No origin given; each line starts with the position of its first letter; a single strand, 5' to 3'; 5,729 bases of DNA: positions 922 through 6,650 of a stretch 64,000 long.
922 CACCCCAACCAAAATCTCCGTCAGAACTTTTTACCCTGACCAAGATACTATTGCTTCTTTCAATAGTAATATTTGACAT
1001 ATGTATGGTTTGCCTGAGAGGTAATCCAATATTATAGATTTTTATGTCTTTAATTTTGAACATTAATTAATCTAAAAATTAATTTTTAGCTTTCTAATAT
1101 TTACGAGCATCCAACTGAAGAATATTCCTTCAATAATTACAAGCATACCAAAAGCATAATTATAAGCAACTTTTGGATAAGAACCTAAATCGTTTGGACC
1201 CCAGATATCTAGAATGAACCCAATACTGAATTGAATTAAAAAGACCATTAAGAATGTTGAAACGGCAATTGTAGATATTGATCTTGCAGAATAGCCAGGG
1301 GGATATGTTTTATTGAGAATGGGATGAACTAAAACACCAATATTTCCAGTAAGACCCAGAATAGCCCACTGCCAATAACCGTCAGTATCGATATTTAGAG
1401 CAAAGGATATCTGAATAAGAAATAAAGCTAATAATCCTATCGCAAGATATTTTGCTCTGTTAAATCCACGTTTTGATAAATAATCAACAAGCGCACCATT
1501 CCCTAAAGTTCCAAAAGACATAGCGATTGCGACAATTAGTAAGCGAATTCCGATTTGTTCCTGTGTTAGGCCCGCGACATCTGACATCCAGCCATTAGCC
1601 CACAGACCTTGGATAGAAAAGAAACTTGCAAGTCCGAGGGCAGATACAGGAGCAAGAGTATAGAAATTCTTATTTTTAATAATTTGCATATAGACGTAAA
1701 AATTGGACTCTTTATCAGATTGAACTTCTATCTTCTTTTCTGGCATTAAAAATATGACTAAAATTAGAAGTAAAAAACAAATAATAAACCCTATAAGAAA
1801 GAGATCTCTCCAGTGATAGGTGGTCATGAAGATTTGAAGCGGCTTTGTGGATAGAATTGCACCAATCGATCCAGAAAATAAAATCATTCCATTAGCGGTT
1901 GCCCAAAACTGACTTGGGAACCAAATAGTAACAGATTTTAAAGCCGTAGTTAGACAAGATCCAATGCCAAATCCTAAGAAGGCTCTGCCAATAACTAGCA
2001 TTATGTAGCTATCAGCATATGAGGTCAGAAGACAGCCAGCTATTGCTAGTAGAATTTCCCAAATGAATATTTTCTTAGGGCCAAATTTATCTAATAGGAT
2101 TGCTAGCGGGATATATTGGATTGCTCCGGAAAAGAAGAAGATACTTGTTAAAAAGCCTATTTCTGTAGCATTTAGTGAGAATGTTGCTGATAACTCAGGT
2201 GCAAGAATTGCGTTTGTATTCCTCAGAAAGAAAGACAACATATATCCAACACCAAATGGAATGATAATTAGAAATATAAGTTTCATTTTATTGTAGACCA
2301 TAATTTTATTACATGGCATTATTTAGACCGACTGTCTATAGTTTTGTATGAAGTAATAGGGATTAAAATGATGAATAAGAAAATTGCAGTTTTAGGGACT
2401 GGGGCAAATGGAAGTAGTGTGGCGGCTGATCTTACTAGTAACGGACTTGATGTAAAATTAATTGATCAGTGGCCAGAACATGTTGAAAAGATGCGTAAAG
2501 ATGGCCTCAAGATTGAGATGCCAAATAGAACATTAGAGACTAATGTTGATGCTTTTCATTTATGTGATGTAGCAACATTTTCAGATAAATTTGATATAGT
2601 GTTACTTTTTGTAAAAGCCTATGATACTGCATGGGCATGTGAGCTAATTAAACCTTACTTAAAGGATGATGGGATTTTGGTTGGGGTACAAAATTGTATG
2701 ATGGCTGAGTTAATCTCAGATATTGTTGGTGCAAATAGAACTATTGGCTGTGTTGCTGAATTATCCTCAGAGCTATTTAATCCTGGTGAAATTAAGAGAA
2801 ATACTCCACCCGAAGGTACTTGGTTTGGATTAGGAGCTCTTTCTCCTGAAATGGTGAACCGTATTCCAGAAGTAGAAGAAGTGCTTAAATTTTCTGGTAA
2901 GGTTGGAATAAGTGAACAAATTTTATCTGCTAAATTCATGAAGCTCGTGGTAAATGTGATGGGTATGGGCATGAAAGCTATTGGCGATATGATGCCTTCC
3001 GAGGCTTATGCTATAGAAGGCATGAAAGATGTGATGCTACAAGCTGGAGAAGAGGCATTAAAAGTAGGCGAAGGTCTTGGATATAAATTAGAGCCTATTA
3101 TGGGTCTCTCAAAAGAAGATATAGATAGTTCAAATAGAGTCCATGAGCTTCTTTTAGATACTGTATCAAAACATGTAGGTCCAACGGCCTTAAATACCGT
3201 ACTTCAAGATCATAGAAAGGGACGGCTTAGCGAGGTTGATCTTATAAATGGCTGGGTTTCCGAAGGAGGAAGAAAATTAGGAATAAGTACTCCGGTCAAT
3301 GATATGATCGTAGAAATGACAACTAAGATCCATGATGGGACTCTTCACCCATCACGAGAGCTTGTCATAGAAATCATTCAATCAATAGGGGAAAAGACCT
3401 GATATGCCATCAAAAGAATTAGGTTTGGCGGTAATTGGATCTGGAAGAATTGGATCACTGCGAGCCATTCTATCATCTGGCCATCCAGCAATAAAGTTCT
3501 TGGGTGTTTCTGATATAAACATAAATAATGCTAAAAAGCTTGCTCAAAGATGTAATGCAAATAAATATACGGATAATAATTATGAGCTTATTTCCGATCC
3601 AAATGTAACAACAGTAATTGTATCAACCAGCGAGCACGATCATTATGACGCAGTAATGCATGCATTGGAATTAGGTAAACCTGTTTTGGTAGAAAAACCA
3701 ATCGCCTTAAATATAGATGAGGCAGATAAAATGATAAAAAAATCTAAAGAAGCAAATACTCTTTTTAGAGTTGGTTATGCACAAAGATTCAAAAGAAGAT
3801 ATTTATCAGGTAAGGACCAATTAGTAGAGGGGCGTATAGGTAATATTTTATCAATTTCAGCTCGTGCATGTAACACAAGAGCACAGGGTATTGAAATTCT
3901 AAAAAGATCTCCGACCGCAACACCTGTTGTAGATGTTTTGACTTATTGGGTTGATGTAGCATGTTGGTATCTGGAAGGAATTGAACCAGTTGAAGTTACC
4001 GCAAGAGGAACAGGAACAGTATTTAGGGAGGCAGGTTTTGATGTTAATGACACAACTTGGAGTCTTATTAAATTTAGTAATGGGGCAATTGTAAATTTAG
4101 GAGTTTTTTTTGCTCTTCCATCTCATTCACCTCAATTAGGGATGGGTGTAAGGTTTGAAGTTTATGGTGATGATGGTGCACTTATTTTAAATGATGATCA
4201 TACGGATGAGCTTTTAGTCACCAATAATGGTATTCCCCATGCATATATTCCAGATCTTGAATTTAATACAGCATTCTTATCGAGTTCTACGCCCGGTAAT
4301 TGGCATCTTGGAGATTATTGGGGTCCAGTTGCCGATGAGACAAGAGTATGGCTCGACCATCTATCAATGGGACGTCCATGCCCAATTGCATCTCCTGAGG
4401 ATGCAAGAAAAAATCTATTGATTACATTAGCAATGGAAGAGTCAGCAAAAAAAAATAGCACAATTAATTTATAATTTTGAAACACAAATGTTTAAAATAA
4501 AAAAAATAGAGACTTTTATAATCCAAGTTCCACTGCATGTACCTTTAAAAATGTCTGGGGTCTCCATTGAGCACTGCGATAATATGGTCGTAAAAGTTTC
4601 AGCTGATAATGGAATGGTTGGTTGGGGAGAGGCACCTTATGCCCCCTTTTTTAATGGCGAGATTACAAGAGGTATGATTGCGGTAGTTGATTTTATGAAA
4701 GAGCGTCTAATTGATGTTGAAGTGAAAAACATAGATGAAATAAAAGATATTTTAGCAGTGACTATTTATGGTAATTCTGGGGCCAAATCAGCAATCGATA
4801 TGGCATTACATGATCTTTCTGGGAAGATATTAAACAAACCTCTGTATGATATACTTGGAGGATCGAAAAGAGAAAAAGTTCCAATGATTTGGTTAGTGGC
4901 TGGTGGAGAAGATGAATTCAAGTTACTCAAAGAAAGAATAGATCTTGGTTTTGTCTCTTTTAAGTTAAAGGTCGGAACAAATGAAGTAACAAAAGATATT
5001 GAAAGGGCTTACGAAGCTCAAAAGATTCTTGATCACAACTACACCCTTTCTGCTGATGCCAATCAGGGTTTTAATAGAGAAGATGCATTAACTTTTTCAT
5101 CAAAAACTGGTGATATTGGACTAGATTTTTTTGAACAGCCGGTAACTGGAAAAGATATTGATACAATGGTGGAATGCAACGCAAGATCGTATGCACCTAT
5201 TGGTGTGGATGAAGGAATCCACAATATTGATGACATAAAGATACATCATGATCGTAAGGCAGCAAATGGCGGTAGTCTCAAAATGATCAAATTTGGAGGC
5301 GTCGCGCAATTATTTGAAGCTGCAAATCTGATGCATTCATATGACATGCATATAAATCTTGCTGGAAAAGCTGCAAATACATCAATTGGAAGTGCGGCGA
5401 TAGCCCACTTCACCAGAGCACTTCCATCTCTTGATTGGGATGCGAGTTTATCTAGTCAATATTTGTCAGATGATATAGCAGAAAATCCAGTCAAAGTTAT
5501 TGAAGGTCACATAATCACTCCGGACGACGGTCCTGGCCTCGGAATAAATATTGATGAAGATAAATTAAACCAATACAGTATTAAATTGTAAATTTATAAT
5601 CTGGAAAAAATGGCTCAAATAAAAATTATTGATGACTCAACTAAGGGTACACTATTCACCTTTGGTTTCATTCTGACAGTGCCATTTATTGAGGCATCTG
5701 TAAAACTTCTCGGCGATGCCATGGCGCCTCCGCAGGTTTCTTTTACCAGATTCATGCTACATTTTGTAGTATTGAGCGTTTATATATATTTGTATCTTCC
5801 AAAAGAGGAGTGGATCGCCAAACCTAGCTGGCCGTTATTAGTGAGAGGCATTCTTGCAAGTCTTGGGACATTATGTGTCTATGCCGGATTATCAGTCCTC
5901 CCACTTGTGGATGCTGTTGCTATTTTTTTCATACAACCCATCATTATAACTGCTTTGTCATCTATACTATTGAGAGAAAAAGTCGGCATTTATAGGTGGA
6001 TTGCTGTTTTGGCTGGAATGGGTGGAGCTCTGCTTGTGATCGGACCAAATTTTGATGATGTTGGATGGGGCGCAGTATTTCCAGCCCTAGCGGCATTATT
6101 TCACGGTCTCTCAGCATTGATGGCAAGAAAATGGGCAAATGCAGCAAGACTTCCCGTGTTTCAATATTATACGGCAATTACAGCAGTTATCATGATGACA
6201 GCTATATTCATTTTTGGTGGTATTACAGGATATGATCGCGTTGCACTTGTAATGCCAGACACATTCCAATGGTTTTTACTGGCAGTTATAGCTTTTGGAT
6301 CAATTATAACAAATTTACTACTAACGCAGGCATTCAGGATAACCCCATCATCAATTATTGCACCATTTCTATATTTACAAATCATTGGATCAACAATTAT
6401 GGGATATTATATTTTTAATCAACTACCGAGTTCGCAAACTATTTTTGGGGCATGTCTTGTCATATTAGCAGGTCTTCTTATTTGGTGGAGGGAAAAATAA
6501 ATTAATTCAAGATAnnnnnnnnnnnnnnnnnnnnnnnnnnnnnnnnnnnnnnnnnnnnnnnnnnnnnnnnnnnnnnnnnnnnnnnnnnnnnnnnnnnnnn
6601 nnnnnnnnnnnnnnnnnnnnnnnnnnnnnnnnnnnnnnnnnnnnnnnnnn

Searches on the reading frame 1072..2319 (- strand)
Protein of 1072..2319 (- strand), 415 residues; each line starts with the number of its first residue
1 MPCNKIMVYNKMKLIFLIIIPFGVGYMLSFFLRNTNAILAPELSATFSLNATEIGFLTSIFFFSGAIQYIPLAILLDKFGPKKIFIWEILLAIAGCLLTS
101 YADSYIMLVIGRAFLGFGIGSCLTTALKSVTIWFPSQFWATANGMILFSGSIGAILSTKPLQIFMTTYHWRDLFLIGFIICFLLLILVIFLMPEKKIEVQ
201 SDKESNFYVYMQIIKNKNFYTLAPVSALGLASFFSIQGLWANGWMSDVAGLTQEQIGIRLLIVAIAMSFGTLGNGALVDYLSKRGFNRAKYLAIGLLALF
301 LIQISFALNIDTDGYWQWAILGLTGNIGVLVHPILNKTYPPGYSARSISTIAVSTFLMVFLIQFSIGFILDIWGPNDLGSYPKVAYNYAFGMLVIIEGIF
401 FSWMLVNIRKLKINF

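Call 11: search_protein_families(library=pfam, proteins=[window:1072-2319:-], max_evalue=0.00001)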
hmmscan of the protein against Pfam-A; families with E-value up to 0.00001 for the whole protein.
window:1072-2319:- (415 aa): 1 family
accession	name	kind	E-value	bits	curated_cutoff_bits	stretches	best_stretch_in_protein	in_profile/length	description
PF07690.21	MFS_1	-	1.3e-33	116.9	33.4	1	24-360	3-344/347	Major Facilitator Superfamily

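Call 23: find_encoding_contigs(protein=window:1072-2319:-, flank=10000, max_places=3)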
Protein window:1072-2319:- (415 aa): 24 contigs read that carry it; 3 places shown.
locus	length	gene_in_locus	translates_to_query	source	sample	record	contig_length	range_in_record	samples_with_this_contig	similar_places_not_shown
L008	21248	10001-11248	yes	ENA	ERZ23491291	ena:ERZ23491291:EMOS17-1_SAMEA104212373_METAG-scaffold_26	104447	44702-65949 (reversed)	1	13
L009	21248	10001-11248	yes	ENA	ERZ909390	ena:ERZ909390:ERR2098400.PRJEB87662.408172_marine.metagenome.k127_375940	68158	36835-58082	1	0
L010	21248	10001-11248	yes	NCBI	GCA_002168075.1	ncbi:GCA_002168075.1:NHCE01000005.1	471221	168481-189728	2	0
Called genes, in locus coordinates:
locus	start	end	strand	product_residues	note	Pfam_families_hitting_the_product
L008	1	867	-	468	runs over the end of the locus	PF00330:Aconitase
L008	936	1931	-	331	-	PF04389:Peptidase_M28 (faint), PF05343:Peptidase_M42, PF01546:Peptidase_M20 (weak)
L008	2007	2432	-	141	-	PF01245:Ribosomal_L19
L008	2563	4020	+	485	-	PF01425:Amidase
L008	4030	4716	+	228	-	PF04199:Cyclase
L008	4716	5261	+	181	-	-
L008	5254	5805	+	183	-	PF07883:Cupin_2 (weak)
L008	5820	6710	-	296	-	PF00892:EamA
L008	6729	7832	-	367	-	PF02746:MR_MLE_N, PF13378:MR_MLE_C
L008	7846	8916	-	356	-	PF01408:GFO_IDH_MocA, PF22725:GFO_IDH_MocA_C3, PF02894:GFO_IDH_MocA_C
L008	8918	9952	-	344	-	PF01210:NAD_Gly3P_dh_N, PF02558:ApbA, PF08546:ApbA_C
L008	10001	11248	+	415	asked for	PF07690:MFS_1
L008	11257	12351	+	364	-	PF02746:MR_MLE_N, PF13378:MR_MLE_C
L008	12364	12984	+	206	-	PF02798:GST_N, PF13417:GST_N_3, PF13409:GST_N_2, PF00043:GST_C (weak), PF13410:GST_C_2 (weak)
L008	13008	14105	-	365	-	PF02615:Ldh_2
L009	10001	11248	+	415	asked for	PF07690:MFS_1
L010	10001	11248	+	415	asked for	PF07690:MFS_1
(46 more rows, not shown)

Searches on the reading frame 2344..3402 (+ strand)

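Call 11: search_protein_families(library=pfam, proteins=[window:2344-3402:+], max_evalue=0.00001)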
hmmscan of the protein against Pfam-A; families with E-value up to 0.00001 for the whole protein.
window:2344-3402:+ (352 aa): 3 families
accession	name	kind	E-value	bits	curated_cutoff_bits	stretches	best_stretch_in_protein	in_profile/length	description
PF02558.23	ApbA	-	7.4e-25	87.8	22.2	1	14-162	1-146/150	Ketopantoate reductase PanE/ApbA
PF08546.17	ApbA_C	-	2.7e-16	60.5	22.7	1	193-327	2-122/125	Ketopantoate reductase PanE/ApbA C terminal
PF01210.29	NAD_Gly3P_dh_N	-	4.6e-08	33.6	23.1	1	13-116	1-103/158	NAD-dependent glycerol-3-phosphate dehydrogenase N-terminus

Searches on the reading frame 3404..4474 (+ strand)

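Call 11: search_protein_families(library=pfam, proteins=[window:3404-4474:+], max_evalue=0.00001)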
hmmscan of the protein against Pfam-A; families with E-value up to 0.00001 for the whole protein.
window:3404-4474:+ (356 aa): 3 families
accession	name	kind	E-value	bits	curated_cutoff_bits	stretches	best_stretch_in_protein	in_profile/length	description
PF01408.29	GFO_IDH_MocA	-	1.5e-22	80.9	24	1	8-125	3-120/120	Oxidoreductase family, NAD-binding Rossmann fold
PF22725.1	GFO_IDH_MocA_C3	-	1.6e-15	57.7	27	1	137-260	5-123/124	GFO/IDH/MocA C-terminal domain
PF02894.22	GFO_IDH_MocA_C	-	4.4e-09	36.9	22.9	1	137-355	1-217/218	Oxidoreductase family, C-terminal alpha/beta domain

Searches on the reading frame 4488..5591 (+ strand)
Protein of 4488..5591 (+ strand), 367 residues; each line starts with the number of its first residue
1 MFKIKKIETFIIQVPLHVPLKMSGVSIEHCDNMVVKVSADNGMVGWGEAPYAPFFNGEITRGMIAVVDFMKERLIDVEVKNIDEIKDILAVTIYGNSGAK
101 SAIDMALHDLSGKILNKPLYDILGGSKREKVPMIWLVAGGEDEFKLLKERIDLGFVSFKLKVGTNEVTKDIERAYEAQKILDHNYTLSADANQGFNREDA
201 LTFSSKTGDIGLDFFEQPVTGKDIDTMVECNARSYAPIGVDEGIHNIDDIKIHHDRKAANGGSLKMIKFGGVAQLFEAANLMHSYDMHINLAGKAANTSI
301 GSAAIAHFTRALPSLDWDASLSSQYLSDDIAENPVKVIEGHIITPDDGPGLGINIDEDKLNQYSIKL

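Call 11: search_protein_families(library=pfam, proteins=[window:4488-5591:+], max_evalue=0.00001)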
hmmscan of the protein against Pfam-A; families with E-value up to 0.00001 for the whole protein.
window:4488-5591:+ (367 aa): 2 families
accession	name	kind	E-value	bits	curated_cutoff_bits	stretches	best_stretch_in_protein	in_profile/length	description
PF13378.12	MR_MLE_C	-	1.6e-35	123.2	29.4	1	147-359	6-219/219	Enolase C-terminal domain-like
PF02746.21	MR_MLE_N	-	3.1e-18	66.5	22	1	7-124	2-117/117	Mandelate racemase / muconate lactonizing enzyme, N-terminal domain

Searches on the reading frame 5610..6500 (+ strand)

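Call 11: search_protein_families(library=pfam, proteins=[window:5610-6500:+], max_evalue=0.00001)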
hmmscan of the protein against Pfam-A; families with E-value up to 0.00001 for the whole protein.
window:5610-6500:+ (296 aa): 1 family
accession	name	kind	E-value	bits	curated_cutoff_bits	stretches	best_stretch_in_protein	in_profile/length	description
PF00892.27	EamA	-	2.8e-21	76.7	28.2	2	30-144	20-134/135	EamA-like transporter family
